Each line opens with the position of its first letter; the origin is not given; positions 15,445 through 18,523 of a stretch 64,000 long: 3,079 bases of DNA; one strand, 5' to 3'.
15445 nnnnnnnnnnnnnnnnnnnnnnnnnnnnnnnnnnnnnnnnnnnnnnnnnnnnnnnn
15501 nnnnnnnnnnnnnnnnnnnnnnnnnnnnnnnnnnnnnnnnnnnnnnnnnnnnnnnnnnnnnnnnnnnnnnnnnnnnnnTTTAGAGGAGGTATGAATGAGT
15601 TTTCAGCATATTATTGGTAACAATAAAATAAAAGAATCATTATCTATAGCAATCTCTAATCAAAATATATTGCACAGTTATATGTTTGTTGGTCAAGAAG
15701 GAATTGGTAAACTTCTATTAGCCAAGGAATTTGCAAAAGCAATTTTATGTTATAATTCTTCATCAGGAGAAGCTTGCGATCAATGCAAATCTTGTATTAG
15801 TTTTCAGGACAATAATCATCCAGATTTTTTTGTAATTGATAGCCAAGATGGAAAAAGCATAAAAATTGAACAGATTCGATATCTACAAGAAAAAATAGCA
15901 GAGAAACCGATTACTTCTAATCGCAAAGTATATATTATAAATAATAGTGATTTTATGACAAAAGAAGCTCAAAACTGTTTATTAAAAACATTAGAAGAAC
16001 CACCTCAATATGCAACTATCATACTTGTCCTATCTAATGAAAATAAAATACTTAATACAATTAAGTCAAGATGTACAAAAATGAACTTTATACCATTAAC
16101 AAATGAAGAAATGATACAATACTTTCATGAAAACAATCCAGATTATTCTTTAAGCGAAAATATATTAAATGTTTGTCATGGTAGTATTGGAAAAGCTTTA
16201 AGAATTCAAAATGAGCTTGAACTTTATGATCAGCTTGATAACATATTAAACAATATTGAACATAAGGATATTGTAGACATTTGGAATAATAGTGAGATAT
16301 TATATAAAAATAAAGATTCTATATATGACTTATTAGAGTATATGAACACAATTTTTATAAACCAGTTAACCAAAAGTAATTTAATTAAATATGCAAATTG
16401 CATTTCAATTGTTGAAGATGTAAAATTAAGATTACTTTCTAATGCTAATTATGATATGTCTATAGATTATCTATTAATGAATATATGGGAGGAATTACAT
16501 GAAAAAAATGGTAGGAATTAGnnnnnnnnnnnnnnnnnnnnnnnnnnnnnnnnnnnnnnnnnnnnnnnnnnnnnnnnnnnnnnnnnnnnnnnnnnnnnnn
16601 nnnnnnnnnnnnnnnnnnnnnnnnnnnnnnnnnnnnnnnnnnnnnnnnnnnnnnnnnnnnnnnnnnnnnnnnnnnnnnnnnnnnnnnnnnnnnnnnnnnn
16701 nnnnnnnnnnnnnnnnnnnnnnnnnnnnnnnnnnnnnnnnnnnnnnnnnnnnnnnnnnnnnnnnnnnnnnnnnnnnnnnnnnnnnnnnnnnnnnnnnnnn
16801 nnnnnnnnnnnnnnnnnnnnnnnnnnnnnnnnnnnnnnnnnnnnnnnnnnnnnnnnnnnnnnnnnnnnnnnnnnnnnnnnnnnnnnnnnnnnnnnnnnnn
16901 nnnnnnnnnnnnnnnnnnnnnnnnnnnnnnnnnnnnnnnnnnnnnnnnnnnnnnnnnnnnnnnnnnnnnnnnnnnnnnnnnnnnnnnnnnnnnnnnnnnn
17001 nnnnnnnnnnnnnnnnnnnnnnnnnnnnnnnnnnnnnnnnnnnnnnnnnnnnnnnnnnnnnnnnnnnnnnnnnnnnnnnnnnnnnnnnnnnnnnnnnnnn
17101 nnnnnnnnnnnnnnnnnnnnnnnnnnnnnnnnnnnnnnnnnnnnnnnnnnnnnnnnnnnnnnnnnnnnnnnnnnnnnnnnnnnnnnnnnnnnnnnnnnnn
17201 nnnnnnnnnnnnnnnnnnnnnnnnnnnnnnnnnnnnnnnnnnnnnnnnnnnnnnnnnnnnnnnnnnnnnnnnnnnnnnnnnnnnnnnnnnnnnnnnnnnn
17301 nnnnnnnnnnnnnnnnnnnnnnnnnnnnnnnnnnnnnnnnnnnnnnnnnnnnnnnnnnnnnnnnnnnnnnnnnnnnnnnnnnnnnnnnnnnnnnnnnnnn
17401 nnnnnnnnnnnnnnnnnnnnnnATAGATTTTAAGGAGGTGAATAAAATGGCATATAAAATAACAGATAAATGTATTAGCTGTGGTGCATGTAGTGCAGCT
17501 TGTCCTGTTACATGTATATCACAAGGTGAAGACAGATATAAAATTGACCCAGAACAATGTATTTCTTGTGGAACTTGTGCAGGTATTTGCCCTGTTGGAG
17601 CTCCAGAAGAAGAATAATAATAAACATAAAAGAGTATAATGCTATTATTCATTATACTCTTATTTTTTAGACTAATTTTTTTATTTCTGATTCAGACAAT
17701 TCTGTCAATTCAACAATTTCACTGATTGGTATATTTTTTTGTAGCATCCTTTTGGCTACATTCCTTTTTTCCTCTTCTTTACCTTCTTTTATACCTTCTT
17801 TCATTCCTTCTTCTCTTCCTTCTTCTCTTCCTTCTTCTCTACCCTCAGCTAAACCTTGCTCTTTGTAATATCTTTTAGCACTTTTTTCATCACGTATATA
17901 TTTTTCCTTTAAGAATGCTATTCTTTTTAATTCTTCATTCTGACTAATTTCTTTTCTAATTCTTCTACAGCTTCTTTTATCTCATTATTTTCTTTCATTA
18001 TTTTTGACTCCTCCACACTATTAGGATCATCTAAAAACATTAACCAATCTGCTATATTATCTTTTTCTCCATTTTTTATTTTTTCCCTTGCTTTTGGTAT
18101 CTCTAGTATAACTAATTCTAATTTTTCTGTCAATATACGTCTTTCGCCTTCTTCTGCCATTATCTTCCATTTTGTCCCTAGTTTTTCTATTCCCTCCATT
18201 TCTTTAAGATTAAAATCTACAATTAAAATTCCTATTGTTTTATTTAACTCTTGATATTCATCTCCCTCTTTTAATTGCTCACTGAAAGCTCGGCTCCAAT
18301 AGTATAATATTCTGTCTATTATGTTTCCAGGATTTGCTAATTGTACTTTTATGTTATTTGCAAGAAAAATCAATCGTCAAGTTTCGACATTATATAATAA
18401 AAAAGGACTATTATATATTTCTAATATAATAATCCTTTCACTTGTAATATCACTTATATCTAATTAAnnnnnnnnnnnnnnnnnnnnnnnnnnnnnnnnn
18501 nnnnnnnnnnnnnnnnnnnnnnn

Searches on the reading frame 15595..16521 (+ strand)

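Call 52: search_protein_families(library=pfam, proteins=[window:15595-16521:+], max_evalue=0.0001)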
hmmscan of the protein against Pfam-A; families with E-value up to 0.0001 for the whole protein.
window:15595-16521:+ (308 aa): 1 family
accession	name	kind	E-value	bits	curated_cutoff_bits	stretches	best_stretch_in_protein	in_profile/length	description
PF13177.12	DNA_pol3_delta2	-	4.4e-53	180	27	1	9-168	2-160/161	DNA polymerase III, delta subunit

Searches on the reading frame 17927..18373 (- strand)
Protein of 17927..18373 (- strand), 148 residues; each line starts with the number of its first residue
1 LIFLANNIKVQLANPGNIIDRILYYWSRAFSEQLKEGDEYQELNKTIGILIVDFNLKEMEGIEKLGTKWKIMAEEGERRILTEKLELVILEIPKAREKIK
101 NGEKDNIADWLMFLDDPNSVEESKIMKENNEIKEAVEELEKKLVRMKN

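Call 52: search_protein_families(library=pfam, proteins=[window:17927-18373:-], max_evalue=0.0001)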
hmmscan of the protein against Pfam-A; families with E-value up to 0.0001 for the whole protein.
window:17927-18373:- (148 aa): 1 family
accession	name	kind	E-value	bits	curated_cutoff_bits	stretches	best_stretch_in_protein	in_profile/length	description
PF12784.13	PDDEXK_2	-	9.9e-26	91.3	27.4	1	7-140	70-200/229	PD-(D/E)XK nuclease family transposase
